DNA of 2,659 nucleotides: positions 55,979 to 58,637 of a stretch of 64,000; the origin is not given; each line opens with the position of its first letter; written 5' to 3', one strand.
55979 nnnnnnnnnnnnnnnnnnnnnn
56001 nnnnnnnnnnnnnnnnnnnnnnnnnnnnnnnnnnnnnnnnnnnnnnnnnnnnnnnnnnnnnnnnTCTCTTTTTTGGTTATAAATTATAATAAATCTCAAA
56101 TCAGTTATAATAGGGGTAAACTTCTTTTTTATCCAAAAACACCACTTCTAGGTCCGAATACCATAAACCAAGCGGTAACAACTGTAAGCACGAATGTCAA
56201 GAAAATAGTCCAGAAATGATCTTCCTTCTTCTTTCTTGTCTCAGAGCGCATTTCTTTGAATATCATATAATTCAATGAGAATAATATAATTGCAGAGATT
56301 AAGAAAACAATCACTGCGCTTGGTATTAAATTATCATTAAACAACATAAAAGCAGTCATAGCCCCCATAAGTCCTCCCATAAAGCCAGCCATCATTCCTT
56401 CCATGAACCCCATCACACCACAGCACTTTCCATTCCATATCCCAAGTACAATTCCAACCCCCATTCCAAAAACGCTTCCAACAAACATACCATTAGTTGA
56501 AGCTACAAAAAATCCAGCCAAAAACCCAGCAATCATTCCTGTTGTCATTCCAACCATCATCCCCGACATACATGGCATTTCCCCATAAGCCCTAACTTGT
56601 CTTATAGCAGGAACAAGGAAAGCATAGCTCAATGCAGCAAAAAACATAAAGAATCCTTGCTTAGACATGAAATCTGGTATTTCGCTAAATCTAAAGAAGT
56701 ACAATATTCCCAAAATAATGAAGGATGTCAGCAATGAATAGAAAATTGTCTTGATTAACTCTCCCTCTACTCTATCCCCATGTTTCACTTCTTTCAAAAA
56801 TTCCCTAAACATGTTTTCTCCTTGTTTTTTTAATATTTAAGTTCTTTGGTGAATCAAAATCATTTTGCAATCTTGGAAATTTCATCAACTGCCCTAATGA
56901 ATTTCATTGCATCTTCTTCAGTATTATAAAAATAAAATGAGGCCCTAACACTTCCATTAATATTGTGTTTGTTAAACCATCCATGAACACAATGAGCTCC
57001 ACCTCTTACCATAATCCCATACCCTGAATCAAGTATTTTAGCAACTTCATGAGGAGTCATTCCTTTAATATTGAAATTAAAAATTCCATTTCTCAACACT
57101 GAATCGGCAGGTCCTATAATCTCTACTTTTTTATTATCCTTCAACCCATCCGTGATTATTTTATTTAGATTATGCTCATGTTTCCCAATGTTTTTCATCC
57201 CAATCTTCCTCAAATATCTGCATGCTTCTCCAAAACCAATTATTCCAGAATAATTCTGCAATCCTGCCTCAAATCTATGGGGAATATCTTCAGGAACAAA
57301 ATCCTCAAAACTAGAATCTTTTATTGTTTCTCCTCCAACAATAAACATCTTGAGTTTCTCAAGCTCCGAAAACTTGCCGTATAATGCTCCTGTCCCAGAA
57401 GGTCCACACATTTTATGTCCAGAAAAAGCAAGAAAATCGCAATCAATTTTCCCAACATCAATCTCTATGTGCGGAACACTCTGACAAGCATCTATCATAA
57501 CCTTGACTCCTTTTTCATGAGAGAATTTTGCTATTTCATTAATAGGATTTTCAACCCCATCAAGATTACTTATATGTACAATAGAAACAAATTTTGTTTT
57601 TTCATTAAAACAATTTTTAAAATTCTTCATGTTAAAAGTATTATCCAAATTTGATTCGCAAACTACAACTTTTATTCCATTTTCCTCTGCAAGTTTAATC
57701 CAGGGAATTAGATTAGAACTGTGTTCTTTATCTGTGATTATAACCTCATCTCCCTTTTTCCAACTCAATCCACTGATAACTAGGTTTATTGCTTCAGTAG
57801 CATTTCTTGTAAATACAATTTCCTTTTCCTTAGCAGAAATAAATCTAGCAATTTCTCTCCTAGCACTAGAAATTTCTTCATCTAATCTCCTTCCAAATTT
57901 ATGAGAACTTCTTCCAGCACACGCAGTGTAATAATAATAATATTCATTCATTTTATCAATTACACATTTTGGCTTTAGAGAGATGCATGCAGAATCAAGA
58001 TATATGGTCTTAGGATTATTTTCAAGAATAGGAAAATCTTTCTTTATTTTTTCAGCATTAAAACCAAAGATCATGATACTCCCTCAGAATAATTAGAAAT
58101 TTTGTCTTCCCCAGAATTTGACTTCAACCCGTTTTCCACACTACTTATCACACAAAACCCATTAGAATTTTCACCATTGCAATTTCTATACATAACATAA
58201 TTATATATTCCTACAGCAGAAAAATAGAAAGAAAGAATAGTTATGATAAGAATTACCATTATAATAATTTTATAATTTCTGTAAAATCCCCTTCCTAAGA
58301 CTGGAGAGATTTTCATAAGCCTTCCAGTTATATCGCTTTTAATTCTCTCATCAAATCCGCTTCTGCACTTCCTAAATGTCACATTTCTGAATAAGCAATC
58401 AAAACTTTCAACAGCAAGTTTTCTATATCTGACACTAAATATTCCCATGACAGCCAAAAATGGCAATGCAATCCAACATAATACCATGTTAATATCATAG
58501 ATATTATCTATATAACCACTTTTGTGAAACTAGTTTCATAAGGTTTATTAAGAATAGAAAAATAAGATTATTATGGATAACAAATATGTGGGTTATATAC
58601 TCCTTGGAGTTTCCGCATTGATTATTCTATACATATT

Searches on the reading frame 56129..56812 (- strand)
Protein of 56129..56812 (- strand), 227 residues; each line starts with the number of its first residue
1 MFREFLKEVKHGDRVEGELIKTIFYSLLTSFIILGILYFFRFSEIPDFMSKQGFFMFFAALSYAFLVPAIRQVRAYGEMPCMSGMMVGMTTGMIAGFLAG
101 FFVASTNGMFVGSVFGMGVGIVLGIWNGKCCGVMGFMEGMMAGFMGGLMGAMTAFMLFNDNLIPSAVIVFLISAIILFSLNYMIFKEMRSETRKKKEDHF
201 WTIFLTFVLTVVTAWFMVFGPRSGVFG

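Call 10: search_protein_families(library=pfam, max_evalue=0.01, proteins=[window:56129-56812:-])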
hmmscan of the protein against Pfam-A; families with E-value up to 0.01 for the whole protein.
window:56129-56812:- (227 aa): 0 families

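Call 21: search_protein_families(library=ncbifam, max_evalue=0.01, proteins=[window:56129-56812:-])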
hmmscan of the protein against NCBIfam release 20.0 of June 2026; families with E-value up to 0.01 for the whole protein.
window:56129-56812:- (227 aa): 1 family
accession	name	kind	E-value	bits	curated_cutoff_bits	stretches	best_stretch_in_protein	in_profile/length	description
NF046050.1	CPBP_fam_MroQ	equivalog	0.0052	16.2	270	1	161-211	41-91/243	intramembrane glutamic endopeptidase MroQ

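Call 70: search_solved_structures(query=window:56129-56812:-, max_evalue=1)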
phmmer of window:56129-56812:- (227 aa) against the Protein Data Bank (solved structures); distinct sequences matched with E-value up to 1: 7.
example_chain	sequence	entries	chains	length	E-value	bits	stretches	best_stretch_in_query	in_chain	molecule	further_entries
1occ_B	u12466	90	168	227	0.097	15.6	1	140-212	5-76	CYTOCHROME C OXIDASE | Cytochrome c oxidase polypeptide II | Cytochrome c oxidase subunit 2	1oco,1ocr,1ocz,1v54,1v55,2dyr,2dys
5j4z_BO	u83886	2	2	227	0.1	15.5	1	140-212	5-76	Cytochrome c oxidase subunit 2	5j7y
9w2z_B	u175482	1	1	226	0.1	15.5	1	140-212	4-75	Cytochrome c oxidase subunit 2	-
8ugi_4B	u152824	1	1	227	0.19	14.6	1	143-212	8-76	Cytochrome c oxidase subunit 2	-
8zo8_C2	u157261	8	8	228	0.19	14.6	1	143-212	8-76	Cytochrome c oxidase subunit 2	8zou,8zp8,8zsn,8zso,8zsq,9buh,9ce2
8ugh_4B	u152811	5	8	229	0.19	14.6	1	143-212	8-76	Cytochrome c oxidase subunit 2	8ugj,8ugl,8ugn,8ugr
7o37_b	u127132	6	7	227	0.26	14.2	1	150-212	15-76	Cytochrome c oxidase subunit 2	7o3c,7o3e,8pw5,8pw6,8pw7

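Call 76: predict_structure(protein=window:56129-56812:-)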
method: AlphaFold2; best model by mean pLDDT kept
length: 227 residues; sequences in the alignment: 1
mean_pLDDT: 62.9   pTM: 0.45
mean pLDDT of the five models: 62.9, 56.6, 55.3, 54.6, 50.8
residues with pLDDT >= 90: 0; 70-90: 68; 50-70: 145; < 50: 14
segments of 3 or more residues with pLDDT < 50: 224-227
pLDDT, mean of each block of 10 residues (from residue 1): 51 54 58 57 53 54 53 52 66 73 61 69 67 71 75 65 61 70 69 76 73 67 49
secondary structure, 60 per line:
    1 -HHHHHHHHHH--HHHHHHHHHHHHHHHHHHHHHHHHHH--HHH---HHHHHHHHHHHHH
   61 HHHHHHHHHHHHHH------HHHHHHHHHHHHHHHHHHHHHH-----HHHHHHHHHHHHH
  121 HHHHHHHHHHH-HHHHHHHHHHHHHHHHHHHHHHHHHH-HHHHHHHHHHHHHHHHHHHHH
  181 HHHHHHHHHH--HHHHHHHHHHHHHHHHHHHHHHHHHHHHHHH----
elements in order: H2-11 H14-39 H48-74 H81-102 H108-131 H133-158 H160-190 H193-223
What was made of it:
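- Tried and rejected: The single-sequence model had pLDDT 63, too poor for a fold search (call 76).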

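Call 80: search_protein_families(library=pfam, max_evalue=10, proteins=[window:56129-56812:-])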
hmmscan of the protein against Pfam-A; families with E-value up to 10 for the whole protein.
window:56129-56812:- (227 aa): 4 families
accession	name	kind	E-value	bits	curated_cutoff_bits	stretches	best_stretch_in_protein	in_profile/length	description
PF17555.7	TssN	-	0.025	14.4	30.3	2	150-218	45-111/274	Type VI secretion system, TssN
PF19094.5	EMC6_arch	-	0.039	14.8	26.7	1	145-213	13-81/87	EMC6-arch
PF10911.13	T7-like_Y65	-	0.12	12.5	25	0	87-106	47-66/77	Bacteriophage T7-like gene 6.5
PF05875.18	Ceramidase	-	1.4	8.7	32.5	1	141-216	109-184/259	Ceramidase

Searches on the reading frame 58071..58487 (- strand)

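Call 10: search_protein_families(library=pfam, max_evalue=0.01, proteins=[window:58071-58487:-])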
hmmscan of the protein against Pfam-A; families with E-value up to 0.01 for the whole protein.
window:58071-58487:- (138 aa): 0 families

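Call 21: search_protein_families(library=ncbifam, max_evalue=0.01, proteins=[window:58071-58487:-])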
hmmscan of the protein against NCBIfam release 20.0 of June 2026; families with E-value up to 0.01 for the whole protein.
window:58071-58487:- (138 aa): 0 families

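Call 80: search_protein_families(library=pfam, max_evalue=10, proteins=[window:58071-58487:-])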
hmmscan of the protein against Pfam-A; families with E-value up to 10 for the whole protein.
window:58071-58487:- (138 aa): 2 families
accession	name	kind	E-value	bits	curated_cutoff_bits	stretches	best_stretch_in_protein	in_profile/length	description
PF16165.10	Ferlin_C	-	0.86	9.9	29.4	1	68-92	118-142/154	Ferlin C-terminus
PF13624.11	SurA_N_3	-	0.92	9.8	27.2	1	70-99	6-35/162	SurA-like N-terminal domain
